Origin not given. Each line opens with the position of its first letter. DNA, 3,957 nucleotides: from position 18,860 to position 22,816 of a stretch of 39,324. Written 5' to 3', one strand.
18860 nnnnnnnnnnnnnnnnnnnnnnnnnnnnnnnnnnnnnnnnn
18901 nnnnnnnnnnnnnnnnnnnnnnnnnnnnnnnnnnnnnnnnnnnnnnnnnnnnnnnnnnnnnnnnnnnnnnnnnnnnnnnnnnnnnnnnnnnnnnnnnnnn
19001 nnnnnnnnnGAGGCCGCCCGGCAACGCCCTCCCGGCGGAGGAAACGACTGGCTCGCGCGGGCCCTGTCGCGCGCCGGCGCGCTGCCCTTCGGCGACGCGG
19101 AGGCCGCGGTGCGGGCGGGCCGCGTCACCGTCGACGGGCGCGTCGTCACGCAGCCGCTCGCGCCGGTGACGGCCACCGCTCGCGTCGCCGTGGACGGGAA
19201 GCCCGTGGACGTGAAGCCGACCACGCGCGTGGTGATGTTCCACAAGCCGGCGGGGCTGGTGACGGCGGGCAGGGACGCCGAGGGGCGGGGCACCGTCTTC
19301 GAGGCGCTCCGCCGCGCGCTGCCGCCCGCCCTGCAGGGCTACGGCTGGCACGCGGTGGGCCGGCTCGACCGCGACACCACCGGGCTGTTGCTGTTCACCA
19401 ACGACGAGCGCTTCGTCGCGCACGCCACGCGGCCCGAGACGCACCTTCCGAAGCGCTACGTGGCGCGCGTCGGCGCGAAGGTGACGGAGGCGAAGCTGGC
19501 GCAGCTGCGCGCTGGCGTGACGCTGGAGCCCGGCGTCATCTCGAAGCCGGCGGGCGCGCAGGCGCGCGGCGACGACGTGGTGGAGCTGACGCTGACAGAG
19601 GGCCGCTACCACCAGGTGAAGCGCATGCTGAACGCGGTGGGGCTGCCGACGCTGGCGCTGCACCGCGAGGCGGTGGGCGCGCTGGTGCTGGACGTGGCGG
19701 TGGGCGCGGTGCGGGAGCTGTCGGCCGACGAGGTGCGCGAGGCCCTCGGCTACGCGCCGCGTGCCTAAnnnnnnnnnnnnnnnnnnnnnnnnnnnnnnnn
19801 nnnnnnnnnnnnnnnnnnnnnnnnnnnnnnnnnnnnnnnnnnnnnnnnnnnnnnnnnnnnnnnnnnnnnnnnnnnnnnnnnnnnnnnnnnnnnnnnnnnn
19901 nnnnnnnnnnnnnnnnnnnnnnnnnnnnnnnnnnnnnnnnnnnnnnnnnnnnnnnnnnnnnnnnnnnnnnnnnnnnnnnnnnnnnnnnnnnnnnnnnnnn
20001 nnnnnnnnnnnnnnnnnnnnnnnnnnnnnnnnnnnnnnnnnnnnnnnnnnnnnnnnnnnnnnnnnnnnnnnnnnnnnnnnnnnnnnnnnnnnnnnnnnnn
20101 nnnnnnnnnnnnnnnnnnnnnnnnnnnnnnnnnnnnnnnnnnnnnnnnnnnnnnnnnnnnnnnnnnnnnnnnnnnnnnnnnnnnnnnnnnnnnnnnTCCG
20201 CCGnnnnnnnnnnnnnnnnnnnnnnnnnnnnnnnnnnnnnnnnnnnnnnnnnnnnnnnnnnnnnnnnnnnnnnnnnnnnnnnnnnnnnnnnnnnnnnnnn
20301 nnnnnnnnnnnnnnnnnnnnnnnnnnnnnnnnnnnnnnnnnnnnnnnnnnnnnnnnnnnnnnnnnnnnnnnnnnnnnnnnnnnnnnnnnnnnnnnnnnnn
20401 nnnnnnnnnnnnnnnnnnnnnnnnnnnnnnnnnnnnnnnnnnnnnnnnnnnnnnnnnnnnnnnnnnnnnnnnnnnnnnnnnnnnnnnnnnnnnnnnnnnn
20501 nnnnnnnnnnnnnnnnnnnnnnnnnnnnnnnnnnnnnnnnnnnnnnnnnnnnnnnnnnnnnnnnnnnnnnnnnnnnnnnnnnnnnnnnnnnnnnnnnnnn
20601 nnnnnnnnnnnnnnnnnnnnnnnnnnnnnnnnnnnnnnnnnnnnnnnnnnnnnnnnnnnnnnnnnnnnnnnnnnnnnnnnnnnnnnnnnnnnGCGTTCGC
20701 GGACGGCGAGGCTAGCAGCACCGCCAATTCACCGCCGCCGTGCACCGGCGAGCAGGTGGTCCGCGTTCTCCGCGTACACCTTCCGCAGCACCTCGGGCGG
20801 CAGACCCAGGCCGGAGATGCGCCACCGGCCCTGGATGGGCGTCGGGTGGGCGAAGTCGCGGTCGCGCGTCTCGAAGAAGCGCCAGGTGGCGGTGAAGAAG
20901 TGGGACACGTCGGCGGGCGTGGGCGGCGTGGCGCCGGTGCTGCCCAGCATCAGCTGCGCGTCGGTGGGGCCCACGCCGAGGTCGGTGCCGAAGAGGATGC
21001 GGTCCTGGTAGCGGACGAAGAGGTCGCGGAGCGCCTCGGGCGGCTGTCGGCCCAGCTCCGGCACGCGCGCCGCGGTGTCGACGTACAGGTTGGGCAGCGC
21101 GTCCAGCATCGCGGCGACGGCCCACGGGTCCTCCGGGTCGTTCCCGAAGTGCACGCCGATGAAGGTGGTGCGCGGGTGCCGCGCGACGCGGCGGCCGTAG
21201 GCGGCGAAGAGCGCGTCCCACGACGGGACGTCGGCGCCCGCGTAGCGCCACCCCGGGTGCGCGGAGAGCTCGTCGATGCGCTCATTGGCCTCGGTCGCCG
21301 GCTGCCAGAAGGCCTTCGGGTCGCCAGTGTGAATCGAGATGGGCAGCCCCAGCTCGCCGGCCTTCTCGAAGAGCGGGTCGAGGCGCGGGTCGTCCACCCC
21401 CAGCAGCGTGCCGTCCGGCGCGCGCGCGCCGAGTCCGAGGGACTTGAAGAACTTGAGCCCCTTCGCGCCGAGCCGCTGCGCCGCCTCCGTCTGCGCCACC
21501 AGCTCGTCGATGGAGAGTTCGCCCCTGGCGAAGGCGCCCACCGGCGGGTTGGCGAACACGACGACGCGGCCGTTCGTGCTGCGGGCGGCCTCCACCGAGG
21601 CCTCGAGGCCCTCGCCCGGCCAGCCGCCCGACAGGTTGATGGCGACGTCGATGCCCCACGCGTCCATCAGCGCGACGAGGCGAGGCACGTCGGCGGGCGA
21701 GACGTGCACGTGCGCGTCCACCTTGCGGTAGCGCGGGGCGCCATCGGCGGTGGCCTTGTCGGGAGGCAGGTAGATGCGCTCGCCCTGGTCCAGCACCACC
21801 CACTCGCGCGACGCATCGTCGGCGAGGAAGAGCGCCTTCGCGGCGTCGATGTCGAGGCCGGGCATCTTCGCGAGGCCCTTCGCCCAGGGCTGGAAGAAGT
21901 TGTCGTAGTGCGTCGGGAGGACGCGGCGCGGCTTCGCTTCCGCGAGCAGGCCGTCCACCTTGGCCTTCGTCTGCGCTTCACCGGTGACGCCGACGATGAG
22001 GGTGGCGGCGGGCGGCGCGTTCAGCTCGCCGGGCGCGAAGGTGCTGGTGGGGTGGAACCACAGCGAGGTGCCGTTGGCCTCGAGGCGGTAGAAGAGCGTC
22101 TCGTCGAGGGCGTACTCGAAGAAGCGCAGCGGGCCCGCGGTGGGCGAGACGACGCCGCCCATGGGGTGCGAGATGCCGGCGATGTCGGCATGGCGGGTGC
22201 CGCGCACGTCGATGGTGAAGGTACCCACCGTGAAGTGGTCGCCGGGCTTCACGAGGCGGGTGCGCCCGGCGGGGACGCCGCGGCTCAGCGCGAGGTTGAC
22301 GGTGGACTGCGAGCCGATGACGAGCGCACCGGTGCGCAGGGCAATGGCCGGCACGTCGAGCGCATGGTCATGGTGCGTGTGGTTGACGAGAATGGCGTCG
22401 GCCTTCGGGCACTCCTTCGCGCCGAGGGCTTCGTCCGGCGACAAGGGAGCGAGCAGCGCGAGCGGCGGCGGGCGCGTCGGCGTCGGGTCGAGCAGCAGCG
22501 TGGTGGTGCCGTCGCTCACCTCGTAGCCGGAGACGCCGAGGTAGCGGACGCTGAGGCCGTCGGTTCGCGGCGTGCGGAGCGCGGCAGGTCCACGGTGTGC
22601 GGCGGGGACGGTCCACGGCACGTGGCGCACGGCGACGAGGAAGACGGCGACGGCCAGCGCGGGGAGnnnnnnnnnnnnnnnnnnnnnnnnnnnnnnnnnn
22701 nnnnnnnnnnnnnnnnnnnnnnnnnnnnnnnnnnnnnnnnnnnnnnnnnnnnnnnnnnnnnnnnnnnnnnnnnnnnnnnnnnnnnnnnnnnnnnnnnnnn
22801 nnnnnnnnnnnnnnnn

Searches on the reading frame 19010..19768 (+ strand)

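Call 63: search_protein_families(library=pfam, proteins=[window:19010-19768:+], max_evalue=0.0001)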
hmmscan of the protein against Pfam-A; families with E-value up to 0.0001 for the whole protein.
window:19010-19768:+ (252 aa): 2 families
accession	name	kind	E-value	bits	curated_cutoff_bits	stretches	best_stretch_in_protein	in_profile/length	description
PF00849.27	PseudoU_synth_2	-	2.9e-19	70.2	26.8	1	74-209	2-152/152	RNA pseudouridylate synthase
PF01479.30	S4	-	2.5e-05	24.4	22.8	0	15-54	3-43/48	S4 domain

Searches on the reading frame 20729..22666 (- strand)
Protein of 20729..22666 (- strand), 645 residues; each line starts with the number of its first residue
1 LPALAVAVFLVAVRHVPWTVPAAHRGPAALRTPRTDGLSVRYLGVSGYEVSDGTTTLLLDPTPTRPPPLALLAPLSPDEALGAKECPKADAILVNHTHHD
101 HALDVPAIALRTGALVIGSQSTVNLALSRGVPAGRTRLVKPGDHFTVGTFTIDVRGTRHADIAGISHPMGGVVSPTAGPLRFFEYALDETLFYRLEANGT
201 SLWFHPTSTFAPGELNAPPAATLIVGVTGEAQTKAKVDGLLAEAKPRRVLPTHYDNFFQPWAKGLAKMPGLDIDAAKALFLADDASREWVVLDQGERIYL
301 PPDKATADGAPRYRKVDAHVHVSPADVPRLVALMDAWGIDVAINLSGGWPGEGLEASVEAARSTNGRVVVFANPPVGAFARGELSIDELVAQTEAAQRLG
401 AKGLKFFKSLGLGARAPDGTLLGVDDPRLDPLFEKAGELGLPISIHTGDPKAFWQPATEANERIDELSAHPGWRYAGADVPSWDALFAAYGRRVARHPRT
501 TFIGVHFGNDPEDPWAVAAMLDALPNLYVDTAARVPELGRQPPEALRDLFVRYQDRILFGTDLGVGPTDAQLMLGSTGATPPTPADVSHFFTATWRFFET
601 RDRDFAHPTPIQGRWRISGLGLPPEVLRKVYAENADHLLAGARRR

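Call 63: search_protein_families(library=pfam, proteins=[window:20729-22666:-], max_evalue=0.0001)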
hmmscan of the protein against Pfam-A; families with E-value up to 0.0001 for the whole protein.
window:20729-22666:- (645 aa): 3 families
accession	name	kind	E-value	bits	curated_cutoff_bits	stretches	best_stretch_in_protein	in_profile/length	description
PF04909.20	Amidohydro_2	-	5.6e-21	76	26.4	1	356-638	54-286/289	Amidohydrolase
PF13483.12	Lactamase_B_3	-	1.7e-07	31.8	24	1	40-253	2-160/160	Beta-lactamase superfamily domain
PF12706.13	Lactamase_B_2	-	2.4e-07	31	27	1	55-254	1-200/200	Beta-lactamase superfamily domain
